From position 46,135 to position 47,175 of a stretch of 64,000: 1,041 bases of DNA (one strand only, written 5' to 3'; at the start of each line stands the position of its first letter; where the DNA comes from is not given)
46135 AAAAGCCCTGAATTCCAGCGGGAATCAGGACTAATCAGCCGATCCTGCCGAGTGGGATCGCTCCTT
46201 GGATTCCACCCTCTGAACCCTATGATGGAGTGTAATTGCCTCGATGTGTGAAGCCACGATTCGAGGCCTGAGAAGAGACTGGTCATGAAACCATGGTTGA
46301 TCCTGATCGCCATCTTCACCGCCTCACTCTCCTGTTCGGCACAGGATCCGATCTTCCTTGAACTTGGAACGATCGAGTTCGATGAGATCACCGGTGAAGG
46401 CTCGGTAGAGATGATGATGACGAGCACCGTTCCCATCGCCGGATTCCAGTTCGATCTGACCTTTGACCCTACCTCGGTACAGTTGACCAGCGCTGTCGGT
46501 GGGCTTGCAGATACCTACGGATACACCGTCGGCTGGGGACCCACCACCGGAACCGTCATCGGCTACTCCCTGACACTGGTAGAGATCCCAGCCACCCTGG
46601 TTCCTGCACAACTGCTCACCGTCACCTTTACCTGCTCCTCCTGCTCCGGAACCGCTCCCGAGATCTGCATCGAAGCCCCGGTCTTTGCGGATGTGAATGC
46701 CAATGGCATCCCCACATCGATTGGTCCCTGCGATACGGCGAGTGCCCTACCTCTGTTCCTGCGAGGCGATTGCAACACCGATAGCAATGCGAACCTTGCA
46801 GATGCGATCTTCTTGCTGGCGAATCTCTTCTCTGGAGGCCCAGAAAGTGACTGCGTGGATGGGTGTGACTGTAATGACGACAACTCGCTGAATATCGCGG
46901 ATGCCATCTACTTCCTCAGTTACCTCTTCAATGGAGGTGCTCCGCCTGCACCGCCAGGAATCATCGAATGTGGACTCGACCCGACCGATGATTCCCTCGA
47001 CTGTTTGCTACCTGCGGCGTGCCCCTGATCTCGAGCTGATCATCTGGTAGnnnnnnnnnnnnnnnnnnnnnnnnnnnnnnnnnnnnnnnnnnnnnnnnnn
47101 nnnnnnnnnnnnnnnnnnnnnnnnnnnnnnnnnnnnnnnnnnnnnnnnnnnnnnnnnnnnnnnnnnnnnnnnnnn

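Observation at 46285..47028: A single small secreted protein carrying both a cohesin-like and a dockerin-like module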

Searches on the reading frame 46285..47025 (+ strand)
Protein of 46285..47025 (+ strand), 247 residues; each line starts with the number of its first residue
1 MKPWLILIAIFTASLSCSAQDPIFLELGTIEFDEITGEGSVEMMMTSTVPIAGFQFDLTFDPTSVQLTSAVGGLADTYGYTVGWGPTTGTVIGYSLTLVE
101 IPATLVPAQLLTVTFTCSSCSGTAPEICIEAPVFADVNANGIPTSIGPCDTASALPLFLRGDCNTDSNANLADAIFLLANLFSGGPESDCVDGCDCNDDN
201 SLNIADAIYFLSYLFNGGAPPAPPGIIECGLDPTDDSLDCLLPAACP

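Call 3: search_protein_families(library=pfam, proteins=[window:46285-47025:+], max_evalue=10)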
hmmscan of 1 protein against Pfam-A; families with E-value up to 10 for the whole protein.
window:46285-47025:+ (247 aa): 1 family
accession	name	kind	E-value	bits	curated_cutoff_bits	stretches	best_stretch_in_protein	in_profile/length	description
PF00404.24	Dockerin_1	-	0.015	15.9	22.9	1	161-207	2-49/57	Dockerin type I domain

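Call 4: search_protein_families(library=ncbifam, proteins=[window:46285-47025:+], max_evalue=10)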
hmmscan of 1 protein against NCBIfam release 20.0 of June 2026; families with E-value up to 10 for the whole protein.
window:46285-47025:+ (247 aa): 2 families
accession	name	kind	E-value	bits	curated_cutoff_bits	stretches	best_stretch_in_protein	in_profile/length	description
NF041540.1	dockerin_GC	domain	0.013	15.9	29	1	162-215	11-64/67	GC-type dockerin domain-anchored protein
NF049990.1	CellobisidaseCelK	equivalog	0.23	9.6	1700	1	157-215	826-883/889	cellulose 1,4-beta-cellobiosidase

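Call 9: find_homologous_proteins(query=window:46285-47025:+, max_evalue=0.001)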
Query window:46285-47025:+ (247 aa): 47 proteins with E <= 0.001 among 1530 candidates.
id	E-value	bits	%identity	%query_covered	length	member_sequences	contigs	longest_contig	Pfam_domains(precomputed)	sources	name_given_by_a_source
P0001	4.3e-152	523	94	100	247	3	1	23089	-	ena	-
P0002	9.2e-96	338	68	91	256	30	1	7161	-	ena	-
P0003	3.5e-95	336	70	91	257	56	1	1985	-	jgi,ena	jgi:hypothetical protein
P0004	1.2e-93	331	67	90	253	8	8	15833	-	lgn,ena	-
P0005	9.4e-93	328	63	100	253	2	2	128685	-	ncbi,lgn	-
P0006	9.4e-92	325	65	91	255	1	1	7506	-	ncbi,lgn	ncbi:MAG: hypothetical protein AAEJ04_09300 [Planctomycetota bacterium]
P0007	2.4e-90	320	66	90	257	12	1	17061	-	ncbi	ncbi:MAG: hypothetical protein AAEJ47_09475 [Planctomycetota bacterium]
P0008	3.9e-90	320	66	91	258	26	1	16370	-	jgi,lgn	-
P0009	8.2e-89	315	60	100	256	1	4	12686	-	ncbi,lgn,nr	ncbi:MAG: hypothetical protein OSB09_08935 [Planctomycetota bacterium]|nr:hypothetical protein [Plan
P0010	3.6e-82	294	58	99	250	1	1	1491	-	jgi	-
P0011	3.9e-81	290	65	91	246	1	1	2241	-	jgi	-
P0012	1.6e-79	285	63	89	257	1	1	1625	-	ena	-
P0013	6.7e-49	185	45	96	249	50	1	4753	-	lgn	-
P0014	2.5e-27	114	53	34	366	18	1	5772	PF00404.25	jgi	jgi:hypothetical protein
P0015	6.4e-24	103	52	37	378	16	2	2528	-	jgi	jgi:hypothetical protein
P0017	9.0e-21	92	41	34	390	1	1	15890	PF00963.25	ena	-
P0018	8.3e-19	86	57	36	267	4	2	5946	-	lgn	-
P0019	1.8e-18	85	55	38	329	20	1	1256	-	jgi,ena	jgi:hypothetical protein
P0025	3.6e-16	77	55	34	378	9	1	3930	-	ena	-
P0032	1.7e-14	72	53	34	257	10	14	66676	PF00404.25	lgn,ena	-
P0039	6.6e-12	63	42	35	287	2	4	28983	-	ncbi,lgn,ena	-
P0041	1.3e-11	62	44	41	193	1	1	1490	PF00404.25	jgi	jgi:hypothetical protein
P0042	9.3e-11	60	47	34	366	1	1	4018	PF01839.30,PF00404.25,PF13517.13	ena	-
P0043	2.7e-10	58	30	95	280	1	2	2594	-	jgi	jgi:hypothetical protein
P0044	4.1e-9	54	41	33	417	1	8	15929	PF00404.25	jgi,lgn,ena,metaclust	metaclust:\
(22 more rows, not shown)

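Call 10: search_solved_structures(query=window:46285-47025:+, max_evalue=10, show_alignments=3)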
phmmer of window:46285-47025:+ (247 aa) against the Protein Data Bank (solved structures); distinct sequences matched with E-value up to 10: 7.
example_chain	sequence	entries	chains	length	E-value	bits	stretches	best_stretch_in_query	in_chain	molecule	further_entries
2y3n_B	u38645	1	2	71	0.021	17.4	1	158-214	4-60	CELLULOSOMAL FAMILY-48 PROCESSIVE GLYCOSIDE HYDROLASE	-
1daq_A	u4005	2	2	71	0.15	14.6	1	159-214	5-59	ENDOGLUCANASE SS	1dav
2mte_A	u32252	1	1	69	0.17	14.5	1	159-214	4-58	Cellulose 1,4-beta-cellobiosidase (reducing end) CelS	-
4dh2_B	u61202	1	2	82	0.63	12.6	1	160-215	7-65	Dockerin type 1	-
3ul4_B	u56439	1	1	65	0.98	12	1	158-215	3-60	Cellulosome enzyme, dockerin type I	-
5nrm_B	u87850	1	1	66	2.2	10.8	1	175-215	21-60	DocCel5: Type I dockerin repeat domain from A. cellulolyticus family 5 endoglucanase WP_01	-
3teu_A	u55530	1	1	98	3.2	10.3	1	62-147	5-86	Fibcon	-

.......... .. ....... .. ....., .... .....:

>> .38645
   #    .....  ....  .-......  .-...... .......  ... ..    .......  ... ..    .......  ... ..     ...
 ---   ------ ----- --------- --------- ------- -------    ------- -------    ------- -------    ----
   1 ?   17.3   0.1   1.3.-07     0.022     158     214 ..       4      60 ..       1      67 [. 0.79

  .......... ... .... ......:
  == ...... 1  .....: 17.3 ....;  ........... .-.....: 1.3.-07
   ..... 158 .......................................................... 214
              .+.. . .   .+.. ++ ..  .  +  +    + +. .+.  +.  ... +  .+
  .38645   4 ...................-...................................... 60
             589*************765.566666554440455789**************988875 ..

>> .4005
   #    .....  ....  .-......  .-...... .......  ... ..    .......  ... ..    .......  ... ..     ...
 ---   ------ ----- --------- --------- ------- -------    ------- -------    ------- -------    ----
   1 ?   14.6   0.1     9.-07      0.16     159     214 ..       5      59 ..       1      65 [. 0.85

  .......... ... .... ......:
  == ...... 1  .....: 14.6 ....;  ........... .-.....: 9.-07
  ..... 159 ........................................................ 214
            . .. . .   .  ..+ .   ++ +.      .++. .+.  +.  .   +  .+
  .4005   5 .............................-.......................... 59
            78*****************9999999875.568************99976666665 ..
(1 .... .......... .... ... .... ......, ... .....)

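Call 20: search_protein_families(library=pfam, alignment_id=A3, max_evalue=1)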
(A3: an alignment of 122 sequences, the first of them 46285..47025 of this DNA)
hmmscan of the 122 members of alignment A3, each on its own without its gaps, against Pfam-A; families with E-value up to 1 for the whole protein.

A. member 1, window:46285-47025:+ (247 aa): 1 family
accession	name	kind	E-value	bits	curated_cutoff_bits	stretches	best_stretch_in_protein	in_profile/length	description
PF00404.24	Dockerin_1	-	0.015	15.9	22.9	1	161-207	2-49/57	Dockerin type I domain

B. families by the number of members that match (of 122 scanned): 47 families (the first 25 are shown)
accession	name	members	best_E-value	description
PF00404.24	Dockerin_1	38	5.6e-11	Dockerin type I domain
PF13202.12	EF-hand_5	7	0.056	EF hand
PF00963.24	Cohesin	5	0.0013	Cohesin domain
PF08139.17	LPAM_1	3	4.9e-05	Prokaryotic membrane lipoprotein lipid attachment site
PF18962.6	Por_Secre_tail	2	7.9e-11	Secretion system C-terminal sorting domain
PF13860.13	FlgD_ig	2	2.2e-08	FlgD Ig-like domain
PF13517.12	FG-GAP_3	2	0.0035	FG-GAP-like repeat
PF13405.12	EF-hand_6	2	0.47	EF-hand domain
PF24684.1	Vgb_lyase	1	1e-11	Virginiamycin B lyase family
PF08450.18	SGL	1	1.1e-08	SMP-30/Gluconolactonase/LRE-like region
PF25174.1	Beta-prop_THOC3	1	4.7e-05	THOC3 beta-propeller domain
PF13585.12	CHU_C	1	7.6e-05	CHU_C Type IX secretion signal domain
PF13449.12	Phytase-like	1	0.00015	Esterase-like activity of phytase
PF01436.27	NHL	1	0.00017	NHL repeat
PF22701.2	Mala_s_1-like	1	0.00036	Mal s 1 allergenic protein-like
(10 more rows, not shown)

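Call 21: predict_structure(alignment_id=A3)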
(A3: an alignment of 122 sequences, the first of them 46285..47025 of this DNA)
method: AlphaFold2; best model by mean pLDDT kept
length: 247 residues; sequences in the alignment: 122
mean_pLDDT: 87.9   pTM: 0.61
mean pLDDT of the five models: 87.9, 87.6, 87.2, 86.8, 82.9
residues with pLDDT >= 90: 159; 70-90: 57; 50-70: 27; < 50: 4
segments of 3 or more residues with pLDDT < 50: 14-16
pLDDT, mean of each block of 10 residues (from residue 1): 56 54 93 86 97 97 93 97 96 95 95 92 86 96 95 73 91 96 92 93 95 93 83 82 65
secondary structure, 60 per line:
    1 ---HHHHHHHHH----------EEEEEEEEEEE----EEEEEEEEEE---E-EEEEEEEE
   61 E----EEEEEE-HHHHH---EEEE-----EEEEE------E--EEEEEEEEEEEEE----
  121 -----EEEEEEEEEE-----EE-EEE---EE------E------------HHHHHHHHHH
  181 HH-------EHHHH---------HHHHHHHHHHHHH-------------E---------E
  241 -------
elements in order: H4-12 E23-33 E38-47 E53-61 E66-71 H73-77 E81-84 E90-94 E104-116 E126-135 E144-146 H171-182 H191-194 H204-216

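Call 25: fold_search(model_id=the predicted structure, library=pdb)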
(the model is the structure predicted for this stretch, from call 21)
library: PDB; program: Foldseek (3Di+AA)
matches with E <= 10: 1622; with E <= 0.001: 77
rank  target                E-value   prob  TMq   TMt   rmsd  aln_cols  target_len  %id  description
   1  6kgc_A                8.9e-09  1.00  0.40  0.63   3.6       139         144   18  Crystal structure of CaDoc0917(R49D)-CaCohA2 complex at pH 5.4 (released 2020-07-08)
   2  6kgf_C                1.5e-08  1.00  0.40  0.63   3.6       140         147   18  Crystal structure of CaDoc0917(R16D)-CaCohA2 complex at pH 8.2 (released 2020-07-08)
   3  6kge_A                1.7e-08  1.00  0.40  0.65   3.5       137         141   18  Crystal structure of CaDoc0917(R16D)-CaCohA2 complex at pH 5.5 (released 2020-07-08)
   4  6kgf_A                3.6e-08  1.00  0.40  0.64   3.6       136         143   18  Crystal structure of CaDoc0917(R16D)-CaCohA2 complex at pH 8.2 (released 2020-07-08)
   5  6kgd_A                3.8e-08  1.00  0.41  0.64   3.6       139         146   17  Crystal structure of CaDoc0917(R49D)-CaCohA2 complex at pH 8.0 (released 2020-07-08)
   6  5n5p_C                3.8e-08  1.00  0.38  0.63   5.9       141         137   16  Crystal structure of Ruminococcus flavefaciens' type III complex containing the fifth cohesin from scaffoldin B and th (released 2018-02-28)
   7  5n5p_A                4.3e-08  1.00  0.40  0.65   3.4       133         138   16  Crystal structure of Ruminococcus flavefaciens' type III complex containing the fifth cohesin from scaffoldin B and th (released 2018-02-28)
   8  4dh2_C                8.3e-08  1.00  0.40  0.59   4.2       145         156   10  Crystal structure of Coh-OlpC(Cthe_0452)-Doc435(Cthe_0435) complex: A novel type I Cohesin-Dockerin complex from Clost (released 2012-11-28)
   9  5nrm_A                1.4e-07  1.00  0.40  0.64   3.6       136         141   18  Crystal structure of the sixth cohesin from Acetivibrio cellulolyticus' scaffoldin B in complex with Cel5 dockerin S51 (released 2018-01-31)
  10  2vn5_C                1.4e-07  1.00  0.40  0.63   3.5       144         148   14  The Clostridium cellulolyticum dockerin displays a dual binding mode for its cohesin partner (released 2008-05-20)
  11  4dh2_A                1.6e-07  1.00  0.40  0.58   4.3       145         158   10  Crystal structure of Coh-OlpC(Cthe_0452)-Doc435(Cthe_0435) complex: A novel type I Cohesin-Dockerin complex from Clost (released 2012-11-28)
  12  5nrk_A                2.0e-07  1.00  0.41  0.65   3.5       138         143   19  Crystal structure of the sixth cohesin from Acetivibrio cellulolyticus' scaffoldin B in complex with Cel5 dockerin S15 (released 2018-01-31)
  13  2ccl_A                2.2e-07  1.00  0.36  0.55   4.0       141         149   13  THE S45A, T46A MUTANT OF THE TYPE I COHESIN-DOCKERIN COMPLEX FROM THE CELLULOSOME OF CLOSTRIDIUM THERMOCELLUM (released 2007-02-13)
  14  2xdh                  2.5e-07  1.00  0.39  0.64   3.3       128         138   10  Non-cellulosomal cohesin from the hyperthermophilic archaeon Archaeoglobus fulgidus (released 2010-05-26)
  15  6kg8_MODEL_1_A        2.5e-07  1.00  0.40  0.59   4.3       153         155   19  Solution structure of CaCohA2 from Clostridium acetobutylicum (released 2020-07-08)
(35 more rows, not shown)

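Call 43: find_encoding_contigs(protein=P0005, flank=10000, max_places=2)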
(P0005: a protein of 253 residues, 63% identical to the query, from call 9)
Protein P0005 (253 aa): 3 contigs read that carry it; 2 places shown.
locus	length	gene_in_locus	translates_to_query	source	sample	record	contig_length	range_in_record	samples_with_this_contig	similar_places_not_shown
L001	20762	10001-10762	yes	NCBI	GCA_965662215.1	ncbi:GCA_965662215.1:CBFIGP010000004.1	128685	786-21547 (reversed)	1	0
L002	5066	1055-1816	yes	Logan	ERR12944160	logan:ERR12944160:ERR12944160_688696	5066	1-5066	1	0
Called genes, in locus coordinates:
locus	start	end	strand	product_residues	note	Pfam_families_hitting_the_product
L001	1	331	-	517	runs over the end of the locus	PF02386:TrkH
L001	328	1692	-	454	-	PF02254:TrkA_N, PF02737:3HCDH_N (faint), PF03807:F420_oxidored (faint), PF13241:NAD_binding_7 (weak), PF02080:TrkA_C, PF02254:TrkA_N, PF02080:TrkA_C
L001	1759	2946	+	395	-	PF13623:SurA_N_2 (weak), PF13624:SurA_N_3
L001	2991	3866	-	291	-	PF17131:TP_0789-like (faint)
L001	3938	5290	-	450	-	PF13180:PDZ_2 (weak), PF03572:Peptidase_S41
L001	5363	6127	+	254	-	PF03932:CutC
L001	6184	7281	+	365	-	-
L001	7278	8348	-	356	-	PF07610:DUF1573, PF22544:HYDIN_VesB_CFA65-like_Ig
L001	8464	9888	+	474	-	PF00595:PDZ, PF17820:PDZ_6 (weak), PF19805:DUF6288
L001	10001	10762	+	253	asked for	-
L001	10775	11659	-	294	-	-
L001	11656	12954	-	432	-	PF02646:RmuC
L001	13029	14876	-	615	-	PF00270:DEAD, PF00271:Helicase_C, PF16124:RecQ_Zn_bind, PF09382:RQC, PF00570:HRDC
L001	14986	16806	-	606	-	PF13517:FG-GAP_3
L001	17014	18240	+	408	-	PF05343:Peptidase_M42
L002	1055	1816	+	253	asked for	-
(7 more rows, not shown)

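Call 53: search_protein_families(library=pfam, proteins=[P0017, P0014, P0015, P0039, P0043, P0018, P0019, P0025], max_evalue=1)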
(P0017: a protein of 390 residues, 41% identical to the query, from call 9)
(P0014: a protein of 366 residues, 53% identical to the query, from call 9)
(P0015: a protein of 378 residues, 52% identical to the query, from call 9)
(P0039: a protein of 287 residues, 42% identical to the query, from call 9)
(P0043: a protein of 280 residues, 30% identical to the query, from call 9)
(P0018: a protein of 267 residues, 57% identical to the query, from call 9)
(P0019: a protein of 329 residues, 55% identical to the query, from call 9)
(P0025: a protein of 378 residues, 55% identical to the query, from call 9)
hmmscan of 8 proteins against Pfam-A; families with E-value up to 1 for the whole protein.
P0017 (390 aa): 4 families
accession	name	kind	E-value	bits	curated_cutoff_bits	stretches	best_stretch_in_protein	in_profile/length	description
PF00963.24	Cohesin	-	2.8e-06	28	24.1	1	130-216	2-76/139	Cohesin domain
PF00404.24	Dockerin_1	-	0.00016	22.2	22.9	1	38-84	2-49/57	Dockerin type I domain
PF13499.12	EF-hand_7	-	0.077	13.8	30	0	338-359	7-28/67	EF-hand domain pair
PF13202.12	EF-hand_5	-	0.58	10.2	25.9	0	338-349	4-15/25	EF hand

P0014 (366 aa): 1 family
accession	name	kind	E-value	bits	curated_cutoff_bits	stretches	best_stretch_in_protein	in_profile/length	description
PF00404.24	Dockerin_1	-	4.1e-06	27.3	22.9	2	35-87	2-55/57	Dockerin type I domain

P0015 (378 aa): 2 families
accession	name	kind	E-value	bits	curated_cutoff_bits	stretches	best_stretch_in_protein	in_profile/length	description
PF00404.24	Dockerin_1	-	4e-05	24.2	22.9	2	291-339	2-49/57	Dockerin type I domain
PF00963.24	Cohesin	-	0.0013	19.4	24.1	1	150-202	7-58/139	Cohesin domain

P0039 (287 aa): 2 families
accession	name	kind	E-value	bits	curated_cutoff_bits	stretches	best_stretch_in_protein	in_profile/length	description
PF00404.24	Dockerin_1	-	0.016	15.9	22.9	1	203-249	2-48/57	Dockerin type I domain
PF13202.12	EF-hand_5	-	0.073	13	25.9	0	234-247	5-18/25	EF hand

P0043 (280 aa): 0 families

P0018 (267 aa): 0 families

P0019 (329 aa): 1 family
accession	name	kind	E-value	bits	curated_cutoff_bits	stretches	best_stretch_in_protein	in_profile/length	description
PF13405.12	EF-hand_6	-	0.47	10.8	25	0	278-295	10-27/30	EF-hand domain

P0025 (378 aa): 1 family
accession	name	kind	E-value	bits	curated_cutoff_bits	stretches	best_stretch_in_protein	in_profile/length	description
PF00404.24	Dockerin_1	-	0.0084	16.7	22.9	1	293-339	2-49/57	Dockerin type I domain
